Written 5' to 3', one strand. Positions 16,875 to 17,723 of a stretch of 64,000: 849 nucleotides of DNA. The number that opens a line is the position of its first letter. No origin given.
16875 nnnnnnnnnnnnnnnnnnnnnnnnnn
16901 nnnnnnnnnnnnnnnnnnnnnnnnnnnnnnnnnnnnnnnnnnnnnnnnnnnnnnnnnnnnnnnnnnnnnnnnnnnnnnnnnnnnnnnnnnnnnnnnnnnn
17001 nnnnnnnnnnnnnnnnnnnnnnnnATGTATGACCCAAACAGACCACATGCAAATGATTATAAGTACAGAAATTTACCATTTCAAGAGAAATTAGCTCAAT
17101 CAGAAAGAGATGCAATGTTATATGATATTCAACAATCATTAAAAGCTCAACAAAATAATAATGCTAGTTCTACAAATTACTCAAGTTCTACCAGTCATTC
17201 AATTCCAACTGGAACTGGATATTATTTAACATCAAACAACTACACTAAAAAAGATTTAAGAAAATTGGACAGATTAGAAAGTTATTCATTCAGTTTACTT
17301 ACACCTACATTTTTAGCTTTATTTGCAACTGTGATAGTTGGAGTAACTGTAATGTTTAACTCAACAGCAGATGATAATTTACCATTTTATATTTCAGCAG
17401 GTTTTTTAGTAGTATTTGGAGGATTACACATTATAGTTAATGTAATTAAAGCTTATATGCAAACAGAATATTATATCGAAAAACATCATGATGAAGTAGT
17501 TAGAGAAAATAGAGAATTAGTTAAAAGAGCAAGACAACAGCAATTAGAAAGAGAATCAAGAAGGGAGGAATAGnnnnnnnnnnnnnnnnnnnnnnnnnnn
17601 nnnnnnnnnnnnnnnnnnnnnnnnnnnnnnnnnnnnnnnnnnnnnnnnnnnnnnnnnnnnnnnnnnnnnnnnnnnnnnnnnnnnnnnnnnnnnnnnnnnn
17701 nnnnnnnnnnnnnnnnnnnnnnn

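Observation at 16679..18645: Opposite-strand, self-contained gene island (own promoter and terminator) inserted between the terminase and tape-measure genes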

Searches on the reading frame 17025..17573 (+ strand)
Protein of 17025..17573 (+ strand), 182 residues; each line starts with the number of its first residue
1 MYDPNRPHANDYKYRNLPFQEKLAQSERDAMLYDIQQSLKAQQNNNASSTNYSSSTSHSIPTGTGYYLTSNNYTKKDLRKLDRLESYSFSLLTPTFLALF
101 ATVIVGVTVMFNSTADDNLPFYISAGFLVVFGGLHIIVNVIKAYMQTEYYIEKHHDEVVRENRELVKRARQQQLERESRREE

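Call 6: search_protein_families(library=pfam, proteins=[window:17025-17573:+], max_evalue=0.1)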
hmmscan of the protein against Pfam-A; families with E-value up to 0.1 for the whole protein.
window:17025-17573:+ (182 aa): 5 families
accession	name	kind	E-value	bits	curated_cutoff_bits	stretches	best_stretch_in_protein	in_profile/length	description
PF25796.1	BREX_BrxC_4th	-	0.016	15.2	27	1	137-180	91-134/173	BREX ATP-binding protein BrxC 4th domain with six-stranded beta sheet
PF11239.13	DUF3040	-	0.019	15.6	24.7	0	96-134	45-82/84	Protein of unknown function (DUF3040)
PF11309.13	DUF3112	-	0.027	14.4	23.3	1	41-141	107-206/217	Protein of unknown function (DUF3112)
PF13903.11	Claudin_2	-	0.03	14.5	29.1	1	45-142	50-141/192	PMP-22/EMP/MP20/Claudin tight junction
PF24416.1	DUF7548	-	0.048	14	27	1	87-142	40-92/137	Family of unknown function (DUF7548)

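Call 7: search_protein_families(library=phrogs, proteins=[window:17025-17573:+], max_evalue=0.01)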
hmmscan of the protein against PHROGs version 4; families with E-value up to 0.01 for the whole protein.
window:17025-17573:+ (182 aa): 0 families

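Call 8: search_protein_families(library=ncbifam, proteins=[window:17025-17573:+], max_evalue=0.1)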
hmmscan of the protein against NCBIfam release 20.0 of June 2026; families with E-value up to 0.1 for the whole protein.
window:17025-17573:+ (182 aa): 4 families
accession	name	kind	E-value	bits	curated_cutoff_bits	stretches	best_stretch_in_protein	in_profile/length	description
NF038216.1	ABZJ_00895_fam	subfamily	0.0033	17.3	33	1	53-140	30-121/134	ABZJ_00895 family protein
TIGR04402.2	mob_CxxC_CxxC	subfamily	0.0083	16.4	70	1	83-173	21-108/180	mobilome CxxCx(11)CxxC protein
NF041635.1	STM3941_fam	subfamily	0.085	12.8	40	0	96-144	9-57/157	STM3941 family protein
NF005383.1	PRK06926.1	equivalog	0.096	11.7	394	0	89-141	4-55/271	flagellar motor protein MotP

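Call 21: find_encoding_contigs(protein=window:17025-17573:+, flank=10000, max_places=10)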
Protein window:17025-17573:+ (182 aa): 9 contigs read that carry it; 3 places shown.
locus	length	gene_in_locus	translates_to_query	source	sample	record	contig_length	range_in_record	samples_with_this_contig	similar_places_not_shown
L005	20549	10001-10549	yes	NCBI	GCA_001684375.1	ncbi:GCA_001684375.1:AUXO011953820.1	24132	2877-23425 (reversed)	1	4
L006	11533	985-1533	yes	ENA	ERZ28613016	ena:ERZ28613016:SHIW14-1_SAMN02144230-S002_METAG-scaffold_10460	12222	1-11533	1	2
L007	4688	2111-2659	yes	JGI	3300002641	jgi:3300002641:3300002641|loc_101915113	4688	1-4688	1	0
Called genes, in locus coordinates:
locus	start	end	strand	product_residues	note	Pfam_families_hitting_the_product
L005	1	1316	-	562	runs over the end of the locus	PF01551:Peptidase_M23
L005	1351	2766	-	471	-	-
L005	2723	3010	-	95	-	-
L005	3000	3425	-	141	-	-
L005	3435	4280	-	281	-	-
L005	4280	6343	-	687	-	PF00404:Dockerin_1 (weak), PF13202:EF-hand_5 (faint), PF00404:Dockerin_1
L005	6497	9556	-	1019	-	-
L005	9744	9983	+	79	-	-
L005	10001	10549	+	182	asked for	-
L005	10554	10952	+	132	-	-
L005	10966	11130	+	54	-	PF16468:DUF5049 (faint)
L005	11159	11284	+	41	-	PF03013:Pyr_excise (weak)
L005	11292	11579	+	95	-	-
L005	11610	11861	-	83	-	-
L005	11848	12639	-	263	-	PF12322:T4_baseplate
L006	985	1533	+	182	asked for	-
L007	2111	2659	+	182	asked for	-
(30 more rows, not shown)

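Call 23: find_homologous_proteins(query=window:17025-17573:+, max_evalue=0.01)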
Query window:17025-17573:+ (182 aa): 4 proteins with E <= 0.01 among 75 candidates.
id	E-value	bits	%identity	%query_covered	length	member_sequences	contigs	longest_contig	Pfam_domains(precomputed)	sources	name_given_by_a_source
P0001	2.7e-101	354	94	94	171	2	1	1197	-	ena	-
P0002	2.0e-56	208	64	94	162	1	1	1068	-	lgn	-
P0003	3.0e-45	172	53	100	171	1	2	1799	-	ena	-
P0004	1.6e-39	153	47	100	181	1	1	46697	-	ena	-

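Call 24: find_encoding_contigs(protein=P0004, flank=10000, max_places=4)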
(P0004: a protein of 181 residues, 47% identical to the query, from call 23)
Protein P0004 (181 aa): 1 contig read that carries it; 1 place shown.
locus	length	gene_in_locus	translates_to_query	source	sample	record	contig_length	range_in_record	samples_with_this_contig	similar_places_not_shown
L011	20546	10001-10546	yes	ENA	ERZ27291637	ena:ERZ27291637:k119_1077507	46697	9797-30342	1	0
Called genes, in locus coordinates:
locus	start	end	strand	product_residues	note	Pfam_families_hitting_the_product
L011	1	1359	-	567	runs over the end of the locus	PF01551:Peptidase_M23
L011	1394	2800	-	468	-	-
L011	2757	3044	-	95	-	-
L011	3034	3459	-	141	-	-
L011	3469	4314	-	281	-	-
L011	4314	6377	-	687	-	PF00404:Dockerin_1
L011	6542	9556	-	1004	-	-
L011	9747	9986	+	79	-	-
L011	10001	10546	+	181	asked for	-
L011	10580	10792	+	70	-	-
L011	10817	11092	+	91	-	PF03013:Pyr_excise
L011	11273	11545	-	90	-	-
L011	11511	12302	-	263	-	PF12322:T4_baseplate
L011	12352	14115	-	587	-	PF27249:MJ0330_N (weak)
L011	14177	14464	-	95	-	-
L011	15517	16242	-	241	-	-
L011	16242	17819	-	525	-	-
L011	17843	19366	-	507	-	-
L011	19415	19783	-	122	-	PF26809:Phage_T4_gp13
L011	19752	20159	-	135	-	PF26809:Phage_T4_gp13 (weak)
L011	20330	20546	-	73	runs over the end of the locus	-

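Call 25: find_encoding_contigs(protein=P0003, flank=5000, max_places=4)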
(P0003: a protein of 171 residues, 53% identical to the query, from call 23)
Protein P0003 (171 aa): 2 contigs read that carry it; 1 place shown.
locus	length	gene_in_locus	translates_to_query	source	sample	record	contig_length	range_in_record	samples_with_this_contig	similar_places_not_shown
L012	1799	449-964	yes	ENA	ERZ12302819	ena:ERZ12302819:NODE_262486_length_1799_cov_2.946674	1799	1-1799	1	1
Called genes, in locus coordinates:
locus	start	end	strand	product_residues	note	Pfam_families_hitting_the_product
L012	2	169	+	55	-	?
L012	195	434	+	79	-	-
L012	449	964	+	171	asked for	-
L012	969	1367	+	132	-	-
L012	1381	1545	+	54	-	PF16468:DUF5049 (faint)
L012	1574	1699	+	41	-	PF03013:Pyr_excise (weak)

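Call 30: find_encoding_contigs(protein=P0002, flank=5000, max_places=4)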
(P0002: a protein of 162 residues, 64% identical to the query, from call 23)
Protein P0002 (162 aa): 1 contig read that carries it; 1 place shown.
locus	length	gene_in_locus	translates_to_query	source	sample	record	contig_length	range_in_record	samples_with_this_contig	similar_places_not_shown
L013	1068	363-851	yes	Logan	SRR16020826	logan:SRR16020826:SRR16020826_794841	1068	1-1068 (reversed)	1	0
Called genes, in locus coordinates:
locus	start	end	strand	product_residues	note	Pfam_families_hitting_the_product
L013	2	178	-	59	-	?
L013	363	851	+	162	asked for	-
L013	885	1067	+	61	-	?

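Call 31: find_encoding_contigs(protein=P0001, flank=5000, max_places=4)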
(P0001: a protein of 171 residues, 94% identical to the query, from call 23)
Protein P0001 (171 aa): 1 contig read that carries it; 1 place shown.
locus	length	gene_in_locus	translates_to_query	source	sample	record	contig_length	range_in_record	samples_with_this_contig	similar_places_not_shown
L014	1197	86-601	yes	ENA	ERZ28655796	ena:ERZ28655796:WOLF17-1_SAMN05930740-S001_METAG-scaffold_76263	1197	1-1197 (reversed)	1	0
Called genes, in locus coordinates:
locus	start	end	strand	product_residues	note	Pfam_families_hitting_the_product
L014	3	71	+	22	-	?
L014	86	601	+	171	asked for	-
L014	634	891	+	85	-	-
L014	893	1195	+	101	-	?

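Call 65: search_protein_representatives(alignment_id=A1)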
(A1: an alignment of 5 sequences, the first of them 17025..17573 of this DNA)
Query: 5 sequences, 173 profile positions. Proteins with E-value up to 0.001 (for the whole library): 6; up to 1e-10: 2; up to 1e-30: 2. The best 6 are listed.
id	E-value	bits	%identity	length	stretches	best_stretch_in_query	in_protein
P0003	1.1e-94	331.3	-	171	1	1-173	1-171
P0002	1.7e-90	317.6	-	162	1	1-162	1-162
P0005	2.8e-05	40.2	-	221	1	11-159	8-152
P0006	4.5e-05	39.6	-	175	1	6-124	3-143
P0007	7.7e-05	38.8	-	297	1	6-164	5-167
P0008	6.6e-04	35.8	-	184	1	6-57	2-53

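Call 67: find_encoding_contigs(protein=P0007, flank=10000, max_places=3)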
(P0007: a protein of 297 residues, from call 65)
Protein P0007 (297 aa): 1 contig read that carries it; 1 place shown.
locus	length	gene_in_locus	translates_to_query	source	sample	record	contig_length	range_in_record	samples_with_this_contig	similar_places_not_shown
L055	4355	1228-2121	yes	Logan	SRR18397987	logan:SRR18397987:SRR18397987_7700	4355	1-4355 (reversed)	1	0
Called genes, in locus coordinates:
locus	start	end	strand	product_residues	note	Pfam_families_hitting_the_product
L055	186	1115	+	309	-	PF07467:BLIP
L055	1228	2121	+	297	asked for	PF09397:FtsK_gamma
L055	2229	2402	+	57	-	PF13240:Zn_Ribbon_1 (weak)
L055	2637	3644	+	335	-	-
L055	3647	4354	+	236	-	?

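Call 68: search_protein_families(library=pfam, proteins=[P0005, P0006, P0007, P0008], max_evalue=0.01)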
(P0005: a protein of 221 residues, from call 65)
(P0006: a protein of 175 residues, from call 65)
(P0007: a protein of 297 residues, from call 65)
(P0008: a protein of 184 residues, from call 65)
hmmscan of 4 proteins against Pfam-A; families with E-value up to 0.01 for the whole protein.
P0005 (221 aa): 1 family
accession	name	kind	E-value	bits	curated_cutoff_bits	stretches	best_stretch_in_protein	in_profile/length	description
PF20990.2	DUF2207_C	-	0.0021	18.2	33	1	15-139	92-197/247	Predicted membrane protein (DUF2207) C-terminal domain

P0006 (175 aa): 3 families
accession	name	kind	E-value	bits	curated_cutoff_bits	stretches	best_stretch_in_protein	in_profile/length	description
PF20990.2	DUF2207_C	-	0.00049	20.3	33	1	70-147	109-185/247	Predicted membrane protein (DUF2207) C-terminal domain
PF00324.27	AA_permease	-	0.0043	16.2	24.6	1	80-148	384-456/470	Amino acid permease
PF06687.17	SUR7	-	0.0081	16.3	29.6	1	83-137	92-146/201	SUR7/PalI family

P0007 (297 aa): 1 family
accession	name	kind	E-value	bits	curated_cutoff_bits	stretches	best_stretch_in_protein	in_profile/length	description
PF09397.16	FtsK_gamma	-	1.7e-22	79.4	30.6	1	226-286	2-62/63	Ftsk gamma domain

P0008 (184 aa): 0 families

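Call 69: find_encoding_contigs(protein=P0005, flank=8000, max_places=3)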
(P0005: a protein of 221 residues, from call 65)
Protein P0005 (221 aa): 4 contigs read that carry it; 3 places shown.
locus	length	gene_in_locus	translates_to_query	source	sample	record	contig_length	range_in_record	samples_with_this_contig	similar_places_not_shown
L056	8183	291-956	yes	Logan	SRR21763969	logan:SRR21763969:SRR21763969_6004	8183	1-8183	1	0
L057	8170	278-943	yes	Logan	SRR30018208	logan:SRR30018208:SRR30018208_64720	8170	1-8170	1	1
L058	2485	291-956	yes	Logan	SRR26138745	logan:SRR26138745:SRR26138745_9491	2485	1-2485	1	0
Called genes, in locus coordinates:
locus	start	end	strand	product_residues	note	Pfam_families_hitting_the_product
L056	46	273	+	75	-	-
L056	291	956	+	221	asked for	-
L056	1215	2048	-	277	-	PF12322:T4_baseplate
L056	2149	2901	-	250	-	-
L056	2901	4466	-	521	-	-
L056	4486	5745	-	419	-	-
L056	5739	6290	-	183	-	PF26096:DUF8033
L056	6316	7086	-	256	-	PF26809:Phage_T4_gp13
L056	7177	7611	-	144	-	-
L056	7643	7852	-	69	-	-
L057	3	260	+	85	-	?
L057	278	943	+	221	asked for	-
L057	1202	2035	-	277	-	PF12322:T4_baseplate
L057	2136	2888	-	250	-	-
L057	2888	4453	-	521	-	-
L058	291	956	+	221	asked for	-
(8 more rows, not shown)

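Call 70: find_encoding_contigs(protein=P0006, flank=8000, max_places=3)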
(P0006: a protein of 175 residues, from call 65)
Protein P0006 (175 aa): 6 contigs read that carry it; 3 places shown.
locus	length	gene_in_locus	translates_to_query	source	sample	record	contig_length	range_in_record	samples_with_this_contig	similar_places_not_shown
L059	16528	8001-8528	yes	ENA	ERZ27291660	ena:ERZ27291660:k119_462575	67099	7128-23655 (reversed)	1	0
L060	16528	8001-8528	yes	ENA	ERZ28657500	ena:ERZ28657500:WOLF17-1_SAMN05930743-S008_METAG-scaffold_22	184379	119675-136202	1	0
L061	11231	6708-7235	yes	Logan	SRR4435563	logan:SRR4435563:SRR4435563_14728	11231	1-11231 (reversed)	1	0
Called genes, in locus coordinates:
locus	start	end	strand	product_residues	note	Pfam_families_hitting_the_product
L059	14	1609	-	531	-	-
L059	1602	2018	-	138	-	-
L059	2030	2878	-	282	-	-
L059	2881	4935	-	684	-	PF00404:Dockerin_1 (weak)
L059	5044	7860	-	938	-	-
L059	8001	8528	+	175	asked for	-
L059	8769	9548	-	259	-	PF12322:T4_baseplate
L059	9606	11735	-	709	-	PF27249:MJ0330_N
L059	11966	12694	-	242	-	-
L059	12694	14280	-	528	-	-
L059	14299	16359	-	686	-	-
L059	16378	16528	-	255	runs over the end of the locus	PF26809:Phage_T4_gp13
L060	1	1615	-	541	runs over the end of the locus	-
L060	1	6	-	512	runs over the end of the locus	PF05257:CHAP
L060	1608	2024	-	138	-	-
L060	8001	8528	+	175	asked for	-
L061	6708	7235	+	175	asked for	-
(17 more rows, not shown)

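Call 84: predict_structure(alignment_id=A1)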
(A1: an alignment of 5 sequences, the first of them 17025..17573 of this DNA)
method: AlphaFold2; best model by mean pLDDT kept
length: 182 residues; sequences in the alignment: 5
mean_pLDDT: 65.9   pTM: 0.32
mean pLDDT of the five models: 65.9, 62.4, 58.0, 57.9, 51.9
residues with pLDDT >= 90: 0; 70-90: 91; 50-70: 61; < 50: 30
segments of 3 or more residues with pLDDT < 50: 45-73
pLDDT, mean of each block of 10 residues (from residue 1): 76 84 84 77 50 34 38 51 65 74 73 64 77 74 61 59 74 74 54
secondary structure, 60 per line:
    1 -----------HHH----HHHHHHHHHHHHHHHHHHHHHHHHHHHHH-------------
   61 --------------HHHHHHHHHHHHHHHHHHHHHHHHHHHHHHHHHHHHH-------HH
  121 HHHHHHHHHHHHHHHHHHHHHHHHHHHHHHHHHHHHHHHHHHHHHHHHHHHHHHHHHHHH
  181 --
elements in order: H19-47 H75-111 H119-180

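Call 101: search_protein_families(library=padloc, proteins=[window:17025-17573:+], max_evalue=0.01)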
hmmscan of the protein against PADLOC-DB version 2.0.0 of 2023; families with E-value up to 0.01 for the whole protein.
window:17025-17573:+ (182 aa): 0 families

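Call 102: search_protein_families(library=pfam, proteins=[L011:10580-10792:+, L014:634-891:+], max_evalue=0.01)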
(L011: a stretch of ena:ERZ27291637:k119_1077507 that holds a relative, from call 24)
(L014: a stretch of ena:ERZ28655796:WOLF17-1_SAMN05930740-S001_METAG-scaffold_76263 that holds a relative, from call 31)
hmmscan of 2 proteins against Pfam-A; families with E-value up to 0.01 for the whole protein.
L011:10580-10792:+ (70 aa): 0 families

L014:634-891:+ (85 aa): 0 families

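Call 105: find_related_loci(query=A1, collection=metagenome_contigs, flank=5000)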
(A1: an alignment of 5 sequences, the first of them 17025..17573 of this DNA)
Query A1 (182 aa) in metagenome_contigs; peptide patterns used: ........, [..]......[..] (x = any residue, [..] = any of these).
121 stretches matched a pattern, but none encodes a relative of the query by tblastn (E <= 1e-3).

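Call 109: search_solved_structures(query=A1, max_evalue=10)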
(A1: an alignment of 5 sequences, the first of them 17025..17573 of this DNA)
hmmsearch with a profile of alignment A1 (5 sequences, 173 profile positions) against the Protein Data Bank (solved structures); distinct sequences matched with E-value up to 10: 13.
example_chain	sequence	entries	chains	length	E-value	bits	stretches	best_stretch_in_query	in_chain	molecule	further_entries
8ard_A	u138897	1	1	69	1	12.3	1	124-170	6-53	Unconventional myosin-VI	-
8j7m_A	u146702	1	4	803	1.8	11.5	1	111-154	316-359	ion channel,Voltage dependent ion channel,Green fluorescent protein (Fragment),Voltage dep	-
3m3n_W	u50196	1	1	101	1.8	11.5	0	23-51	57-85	Neural Wiskott-Aldrich syndrome protein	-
7x5v_A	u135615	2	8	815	1.8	11.5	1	111-154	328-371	ion channel,GFP-TwinStrep | ion channel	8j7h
9p1s_A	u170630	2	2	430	4.2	10.3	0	84-125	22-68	Adenosine receptor A2a,Soluble cytochrome b562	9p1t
5iu4_A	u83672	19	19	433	7.1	9.6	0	84-125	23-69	Adenosine receptor A2a,Soluble cytochrome b562,Adenosine receptor A2a | Adenosine receptor A2a,Soluble cytochrome b562,ADENOSINE RECEPTOR A2A SOLUBLE CYTOCHROME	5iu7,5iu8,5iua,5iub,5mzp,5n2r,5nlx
5mzj_A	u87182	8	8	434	7.1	9.6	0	84-125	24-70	Adenosine receptor A2a,Soluble cytochrome b562,Adenosine receptor A2a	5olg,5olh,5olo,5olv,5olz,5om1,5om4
8gne_A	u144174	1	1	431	9.2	9.2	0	84-123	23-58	Adenosine receptor A2a,Soluble cytochrome b562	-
10kt_A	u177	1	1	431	9.2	9.2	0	84-123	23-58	Adenosine receptor A2a,Soluble cytochrome b562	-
8c9w_A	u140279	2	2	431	9.3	9.2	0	84-123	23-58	Adenosine receptor A2a,Soluble cytochrome b562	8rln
6aqf_A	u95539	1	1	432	9.3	9.2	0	84-123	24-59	Adenosine receptor A2a,Soluble cytochrome b562,Adenosine receptor A2a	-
7ezc_A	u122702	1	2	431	9.3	9.2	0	84-123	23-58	Adenosine receptor A2a,Soluble cytochrome b562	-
6ps7_A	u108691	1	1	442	9.8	9.1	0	84-123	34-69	Adenosine receptor A2a,Soluble cytochrome b562,Adenosine receptor A2a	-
